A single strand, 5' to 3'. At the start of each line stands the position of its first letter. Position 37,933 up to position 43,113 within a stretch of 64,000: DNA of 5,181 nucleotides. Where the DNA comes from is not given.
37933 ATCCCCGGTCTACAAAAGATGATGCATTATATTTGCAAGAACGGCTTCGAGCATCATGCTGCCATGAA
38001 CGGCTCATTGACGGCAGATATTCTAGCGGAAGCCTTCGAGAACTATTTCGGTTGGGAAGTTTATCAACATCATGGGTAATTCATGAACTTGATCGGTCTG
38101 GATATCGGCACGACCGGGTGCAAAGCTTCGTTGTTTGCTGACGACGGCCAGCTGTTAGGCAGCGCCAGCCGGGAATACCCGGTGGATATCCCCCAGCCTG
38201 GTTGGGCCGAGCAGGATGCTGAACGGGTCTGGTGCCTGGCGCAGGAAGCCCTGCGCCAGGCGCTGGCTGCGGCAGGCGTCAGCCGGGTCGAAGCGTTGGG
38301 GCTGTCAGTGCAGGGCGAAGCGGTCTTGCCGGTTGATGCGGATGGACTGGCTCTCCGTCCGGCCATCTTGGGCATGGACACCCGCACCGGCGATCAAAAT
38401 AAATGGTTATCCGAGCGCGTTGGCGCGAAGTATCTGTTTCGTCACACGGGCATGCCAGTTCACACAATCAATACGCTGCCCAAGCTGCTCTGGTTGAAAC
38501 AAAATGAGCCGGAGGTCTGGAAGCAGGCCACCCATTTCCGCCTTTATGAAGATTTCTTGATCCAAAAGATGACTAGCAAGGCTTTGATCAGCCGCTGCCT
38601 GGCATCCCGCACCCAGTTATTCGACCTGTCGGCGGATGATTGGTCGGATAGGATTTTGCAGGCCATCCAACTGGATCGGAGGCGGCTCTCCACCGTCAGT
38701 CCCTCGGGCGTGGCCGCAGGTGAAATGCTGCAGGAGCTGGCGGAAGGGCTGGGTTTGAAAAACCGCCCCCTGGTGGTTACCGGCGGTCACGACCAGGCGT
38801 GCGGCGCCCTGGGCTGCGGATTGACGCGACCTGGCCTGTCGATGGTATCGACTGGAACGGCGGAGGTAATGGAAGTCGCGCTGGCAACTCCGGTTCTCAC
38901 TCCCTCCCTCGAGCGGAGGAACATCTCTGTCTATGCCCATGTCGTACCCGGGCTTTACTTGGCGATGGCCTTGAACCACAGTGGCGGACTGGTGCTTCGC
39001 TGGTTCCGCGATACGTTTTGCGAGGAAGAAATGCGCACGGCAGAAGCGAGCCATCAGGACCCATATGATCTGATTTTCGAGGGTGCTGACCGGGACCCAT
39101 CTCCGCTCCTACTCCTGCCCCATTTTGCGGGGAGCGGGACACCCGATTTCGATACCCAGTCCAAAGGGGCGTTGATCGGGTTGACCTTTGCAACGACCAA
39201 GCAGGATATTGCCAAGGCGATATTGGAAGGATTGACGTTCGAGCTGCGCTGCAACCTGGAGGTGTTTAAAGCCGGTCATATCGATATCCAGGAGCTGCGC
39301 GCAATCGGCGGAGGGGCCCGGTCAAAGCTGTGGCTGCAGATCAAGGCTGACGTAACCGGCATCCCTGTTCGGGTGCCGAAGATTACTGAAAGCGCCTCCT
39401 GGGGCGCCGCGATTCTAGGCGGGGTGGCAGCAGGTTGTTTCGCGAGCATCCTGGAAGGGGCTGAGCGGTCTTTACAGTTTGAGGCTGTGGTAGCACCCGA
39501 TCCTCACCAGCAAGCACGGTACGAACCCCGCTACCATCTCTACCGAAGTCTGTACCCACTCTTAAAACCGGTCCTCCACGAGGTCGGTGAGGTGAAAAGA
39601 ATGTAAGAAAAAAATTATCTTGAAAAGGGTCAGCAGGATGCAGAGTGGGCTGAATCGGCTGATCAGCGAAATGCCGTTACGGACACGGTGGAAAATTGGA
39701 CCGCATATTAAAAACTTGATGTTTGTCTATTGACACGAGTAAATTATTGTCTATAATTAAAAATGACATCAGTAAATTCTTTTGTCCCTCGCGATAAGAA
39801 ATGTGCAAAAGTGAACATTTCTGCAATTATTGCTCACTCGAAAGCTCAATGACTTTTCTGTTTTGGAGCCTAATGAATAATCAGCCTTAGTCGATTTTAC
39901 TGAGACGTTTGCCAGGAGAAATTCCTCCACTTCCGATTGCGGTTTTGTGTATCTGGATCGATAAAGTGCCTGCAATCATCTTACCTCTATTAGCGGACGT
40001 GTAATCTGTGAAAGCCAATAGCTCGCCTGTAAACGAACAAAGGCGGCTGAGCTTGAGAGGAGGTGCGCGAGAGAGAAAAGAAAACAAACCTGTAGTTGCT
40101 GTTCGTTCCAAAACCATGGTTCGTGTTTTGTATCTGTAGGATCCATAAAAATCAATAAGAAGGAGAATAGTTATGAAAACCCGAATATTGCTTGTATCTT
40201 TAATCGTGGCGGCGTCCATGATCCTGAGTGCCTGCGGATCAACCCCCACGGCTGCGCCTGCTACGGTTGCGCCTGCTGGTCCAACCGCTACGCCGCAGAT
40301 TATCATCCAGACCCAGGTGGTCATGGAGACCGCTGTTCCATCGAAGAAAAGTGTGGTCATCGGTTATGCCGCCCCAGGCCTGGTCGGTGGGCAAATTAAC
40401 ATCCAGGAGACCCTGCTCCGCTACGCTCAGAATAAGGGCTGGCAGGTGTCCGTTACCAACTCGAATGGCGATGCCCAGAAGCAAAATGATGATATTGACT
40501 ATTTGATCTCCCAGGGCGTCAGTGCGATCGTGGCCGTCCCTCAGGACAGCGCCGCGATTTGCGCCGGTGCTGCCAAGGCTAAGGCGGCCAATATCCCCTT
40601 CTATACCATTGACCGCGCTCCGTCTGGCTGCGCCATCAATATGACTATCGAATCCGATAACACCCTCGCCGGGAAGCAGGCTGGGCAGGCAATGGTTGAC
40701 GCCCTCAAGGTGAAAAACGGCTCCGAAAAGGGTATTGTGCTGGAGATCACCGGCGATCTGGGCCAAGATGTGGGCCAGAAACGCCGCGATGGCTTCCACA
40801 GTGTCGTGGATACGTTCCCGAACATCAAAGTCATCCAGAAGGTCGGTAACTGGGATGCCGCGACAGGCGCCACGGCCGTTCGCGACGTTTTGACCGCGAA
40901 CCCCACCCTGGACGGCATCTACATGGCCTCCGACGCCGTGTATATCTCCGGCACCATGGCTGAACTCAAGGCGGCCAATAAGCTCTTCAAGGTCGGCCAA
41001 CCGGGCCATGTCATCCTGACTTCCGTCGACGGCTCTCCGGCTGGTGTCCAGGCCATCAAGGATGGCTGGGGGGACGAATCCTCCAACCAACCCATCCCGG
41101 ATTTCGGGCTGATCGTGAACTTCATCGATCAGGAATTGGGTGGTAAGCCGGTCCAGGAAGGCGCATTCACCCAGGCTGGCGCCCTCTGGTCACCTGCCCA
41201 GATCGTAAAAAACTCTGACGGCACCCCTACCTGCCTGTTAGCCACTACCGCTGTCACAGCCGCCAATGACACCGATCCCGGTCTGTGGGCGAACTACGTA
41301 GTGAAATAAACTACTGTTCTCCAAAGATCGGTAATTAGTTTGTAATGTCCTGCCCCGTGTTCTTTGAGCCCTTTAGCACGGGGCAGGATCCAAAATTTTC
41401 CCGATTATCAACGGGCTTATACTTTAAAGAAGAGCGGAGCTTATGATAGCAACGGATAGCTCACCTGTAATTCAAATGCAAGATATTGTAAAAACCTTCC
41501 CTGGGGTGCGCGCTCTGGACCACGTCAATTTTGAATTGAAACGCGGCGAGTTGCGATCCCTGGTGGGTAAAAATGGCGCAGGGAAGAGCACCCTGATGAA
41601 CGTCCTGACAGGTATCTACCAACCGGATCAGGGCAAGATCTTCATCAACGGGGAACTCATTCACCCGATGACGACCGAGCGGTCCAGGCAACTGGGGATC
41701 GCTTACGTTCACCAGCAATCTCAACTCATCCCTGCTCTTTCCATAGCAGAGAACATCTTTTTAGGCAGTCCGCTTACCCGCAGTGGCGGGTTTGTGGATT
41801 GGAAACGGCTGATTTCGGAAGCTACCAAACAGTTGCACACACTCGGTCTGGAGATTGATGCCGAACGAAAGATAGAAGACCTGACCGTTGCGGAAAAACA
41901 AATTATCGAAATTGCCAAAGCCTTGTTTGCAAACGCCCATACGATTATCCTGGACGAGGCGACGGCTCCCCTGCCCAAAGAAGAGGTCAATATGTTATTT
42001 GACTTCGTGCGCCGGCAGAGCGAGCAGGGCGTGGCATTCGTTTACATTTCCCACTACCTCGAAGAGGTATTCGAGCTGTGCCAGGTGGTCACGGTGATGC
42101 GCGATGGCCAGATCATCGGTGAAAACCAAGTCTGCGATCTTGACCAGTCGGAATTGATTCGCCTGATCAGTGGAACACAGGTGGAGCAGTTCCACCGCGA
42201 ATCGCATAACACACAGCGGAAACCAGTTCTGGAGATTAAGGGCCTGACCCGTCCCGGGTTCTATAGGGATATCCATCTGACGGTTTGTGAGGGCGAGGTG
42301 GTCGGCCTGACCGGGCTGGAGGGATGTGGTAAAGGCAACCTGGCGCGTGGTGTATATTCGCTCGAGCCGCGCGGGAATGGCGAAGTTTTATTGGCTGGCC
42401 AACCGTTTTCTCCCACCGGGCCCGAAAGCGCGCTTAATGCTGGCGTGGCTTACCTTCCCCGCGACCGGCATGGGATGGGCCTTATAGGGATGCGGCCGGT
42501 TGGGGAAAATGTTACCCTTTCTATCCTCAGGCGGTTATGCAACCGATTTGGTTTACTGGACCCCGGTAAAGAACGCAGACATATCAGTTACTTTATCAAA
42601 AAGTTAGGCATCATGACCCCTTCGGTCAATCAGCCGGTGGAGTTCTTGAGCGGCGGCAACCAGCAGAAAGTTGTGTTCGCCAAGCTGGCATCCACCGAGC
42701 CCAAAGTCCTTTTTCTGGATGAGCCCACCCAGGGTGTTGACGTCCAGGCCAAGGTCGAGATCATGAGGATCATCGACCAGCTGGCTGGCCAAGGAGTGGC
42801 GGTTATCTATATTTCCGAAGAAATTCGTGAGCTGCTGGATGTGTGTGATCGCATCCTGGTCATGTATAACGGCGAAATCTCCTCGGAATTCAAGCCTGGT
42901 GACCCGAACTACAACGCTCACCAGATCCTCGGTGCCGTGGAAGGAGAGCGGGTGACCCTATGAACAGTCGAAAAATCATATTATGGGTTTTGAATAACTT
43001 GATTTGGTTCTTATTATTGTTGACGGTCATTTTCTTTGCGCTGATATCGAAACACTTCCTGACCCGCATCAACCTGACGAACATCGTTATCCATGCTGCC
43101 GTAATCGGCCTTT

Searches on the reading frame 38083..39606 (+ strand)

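Call 8: search_protein_families(library=pfam, proteins=[window:38083-39606:+])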
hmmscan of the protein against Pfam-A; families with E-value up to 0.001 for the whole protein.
window:38083-39606:+ (507 aa): 2 families
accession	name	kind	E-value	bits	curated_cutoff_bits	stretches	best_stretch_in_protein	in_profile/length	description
PF00370.27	FGGY_N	-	1.1e-56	192.6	28.8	1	4-244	3-245/245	FGGY family of carbohydrate kinases, N-terminal domain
PF02782.22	FGGY_C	-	1.1e-34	120.3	27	1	254-450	2-198/198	FGGY family of carbohydrate kinases, C-terminal domain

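Call 73: search_protein_families(library=ncbifam, proteins=[window:38083-39606:+], max_evalue=1e-10)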
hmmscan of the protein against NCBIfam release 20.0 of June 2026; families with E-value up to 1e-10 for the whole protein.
window:38083-39606:+ (507 aa): 12 families
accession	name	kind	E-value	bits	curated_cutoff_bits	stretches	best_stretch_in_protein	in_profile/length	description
TIGR01312.1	XylB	equivalog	6.9e-102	341.4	380.25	1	4-491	1-480/481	xylulokinase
NF008187.0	PRK10939.1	equivalog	9.1e-70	235.7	528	1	2-491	5-500/521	autoinducer-2 kinase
NF011601.0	PRK15027.1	equivalog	2e-68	231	912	1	4-498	3-483/484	xylulokinase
TIGR01314.1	gntK_FGGY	equivalog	1.6e-59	201.8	648.55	1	3-456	2-456/505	gluconokinase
TIGR01311.1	glycerol_kin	equivalog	2.1e-54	184.7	590.35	1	4-479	4-479/496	glycerol kinase GlpK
NF000756.0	PRK00047.1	subfamily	8e-50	169.6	498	1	4-477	8-478/502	glycerol kinase GlpK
TIGR02628.1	fuculo_kin_coli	equivalog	4.3e-47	161.1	470.9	1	5-465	5-456/465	L-fuculokinase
NF003154.0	PRK04123.1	equivalog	2.2e-39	135.6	428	1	111-491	140-534/554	ribulokinase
TIGR01315.1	5C_CHO_kinase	subfamily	2e-34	119.2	408.7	1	3-490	2-533/541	FGGY family pentulose kinase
TIGR01234.1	L-ribulokinase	equivalog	3.5e-31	108.6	583.25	1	4-490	4-526/536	ribulokinase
TIGR02627.1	rhamnulo_kin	equivalog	2.5e-24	85.7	527.95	1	69-281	68-275/454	rhamnulokinase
NF007925.0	PRK10640.1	equivalog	6.7e-21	74.2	639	1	62-281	68-281/489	rhamnulokinase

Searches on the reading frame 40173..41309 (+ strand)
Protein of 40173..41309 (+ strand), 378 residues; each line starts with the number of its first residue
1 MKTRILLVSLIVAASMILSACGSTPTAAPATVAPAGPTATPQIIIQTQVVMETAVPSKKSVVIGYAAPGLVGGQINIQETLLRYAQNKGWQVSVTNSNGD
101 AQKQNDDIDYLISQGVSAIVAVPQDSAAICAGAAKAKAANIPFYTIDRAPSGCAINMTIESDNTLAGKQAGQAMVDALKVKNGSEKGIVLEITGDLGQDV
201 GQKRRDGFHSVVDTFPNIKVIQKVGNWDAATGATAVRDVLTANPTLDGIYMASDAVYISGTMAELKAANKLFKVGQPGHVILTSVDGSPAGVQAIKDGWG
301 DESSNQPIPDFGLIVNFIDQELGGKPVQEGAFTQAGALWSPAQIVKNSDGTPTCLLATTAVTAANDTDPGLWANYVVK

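Call 30: search_protein_families(library=pfam, proteins=[window:40173-41309:+], max_evalue=0.00001)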
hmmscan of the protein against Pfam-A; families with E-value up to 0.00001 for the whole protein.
window:40173-41309:+ (378 aa): 2 families
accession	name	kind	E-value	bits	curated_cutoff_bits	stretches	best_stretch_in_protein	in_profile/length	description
PF13407.12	Peripla_BP_4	-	3.4e-41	141.9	35.1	1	77-312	16-243/258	Periplasmic binding protein domain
PF00532.27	Peripla_BP_1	-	1.9e-06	28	22.2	1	82-286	24-221/281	Periplasmic binding proteins and sugar binding domain of LacI family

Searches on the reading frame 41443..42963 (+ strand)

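Call 30: search_protein_families(library=pfam, proteins=[window:41443-42963:+], max_evalue=0.00001)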
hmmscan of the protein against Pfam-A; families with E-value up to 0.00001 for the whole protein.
window:41443-42963:+ (506 aa): 2 families
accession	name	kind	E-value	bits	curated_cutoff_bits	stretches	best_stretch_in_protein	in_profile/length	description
PF00005.33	ABC_tran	-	2.5e-52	177.6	25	2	25-175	1-137/137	ABC transporter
PF13304.12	AAA_21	-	5.5e-07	30.4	27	0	40-58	4-22/304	AAA domain, putative AbiEii toxin, Type IV TA system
